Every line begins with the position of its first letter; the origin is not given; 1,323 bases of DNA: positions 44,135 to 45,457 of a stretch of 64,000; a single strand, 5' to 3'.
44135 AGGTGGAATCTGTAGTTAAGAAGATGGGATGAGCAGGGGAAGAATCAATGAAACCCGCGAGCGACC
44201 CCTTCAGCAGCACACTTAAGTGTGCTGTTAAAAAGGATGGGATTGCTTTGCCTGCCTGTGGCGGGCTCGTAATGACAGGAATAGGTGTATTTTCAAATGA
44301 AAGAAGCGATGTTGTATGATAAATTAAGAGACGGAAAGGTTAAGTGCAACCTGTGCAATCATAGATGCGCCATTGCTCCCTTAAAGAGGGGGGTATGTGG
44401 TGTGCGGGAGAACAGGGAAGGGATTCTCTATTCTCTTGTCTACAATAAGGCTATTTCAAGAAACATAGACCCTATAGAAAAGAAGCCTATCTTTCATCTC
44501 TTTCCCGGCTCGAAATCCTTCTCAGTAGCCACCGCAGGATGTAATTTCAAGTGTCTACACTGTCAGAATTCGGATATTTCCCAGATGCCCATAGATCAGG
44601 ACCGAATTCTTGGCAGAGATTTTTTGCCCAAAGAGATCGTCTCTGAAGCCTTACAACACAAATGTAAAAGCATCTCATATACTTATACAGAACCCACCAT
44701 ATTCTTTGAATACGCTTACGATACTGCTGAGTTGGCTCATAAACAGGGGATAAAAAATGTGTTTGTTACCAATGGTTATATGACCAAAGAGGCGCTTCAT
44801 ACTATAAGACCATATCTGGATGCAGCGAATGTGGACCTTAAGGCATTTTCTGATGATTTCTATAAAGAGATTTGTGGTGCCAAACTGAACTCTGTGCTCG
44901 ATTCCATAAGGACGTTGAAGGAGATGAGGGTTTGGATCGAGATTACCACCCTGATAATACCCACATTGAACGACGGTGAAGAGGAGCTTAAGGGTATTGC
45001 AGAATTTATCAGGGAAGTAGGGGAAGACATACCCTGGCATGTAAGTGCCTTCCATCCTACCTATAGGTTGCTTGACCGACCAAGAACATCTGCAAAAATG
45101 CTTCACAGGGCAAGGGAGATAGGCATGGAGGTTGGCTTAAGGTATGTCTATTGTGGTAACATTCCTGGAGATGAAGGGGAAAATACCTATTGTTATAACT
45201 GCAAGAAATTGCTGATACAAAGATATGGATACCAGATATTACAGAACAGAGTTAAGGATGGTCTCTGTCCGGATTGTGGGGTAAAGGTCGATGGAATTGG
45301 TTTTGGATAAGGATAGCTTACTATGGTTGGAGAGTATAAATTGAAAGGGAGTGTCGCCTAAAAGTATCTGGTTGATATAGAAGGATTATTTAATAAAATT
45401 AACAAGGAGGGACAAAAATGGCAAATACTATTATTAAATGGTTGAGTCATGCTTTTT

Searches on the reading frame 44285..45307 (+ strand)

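Call 76: search_protein_families(library=pfam, proteins=[window:44285-45307:+])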
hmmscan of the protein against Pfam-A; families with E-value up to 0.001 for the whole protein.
window:44285-45307:+ (341 aa): 2 families
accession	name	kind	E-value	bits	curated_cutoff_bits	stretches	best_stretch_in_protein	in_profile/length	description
PF04055.27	Radical_SAM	-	2.4e-22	80.3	29.5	1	82-235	3-162/166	Radical SAM superfamily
PF13353.11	Fer4_12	-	0.00022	22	22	1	80-182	9-110/137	4Fe-4S single cluster domain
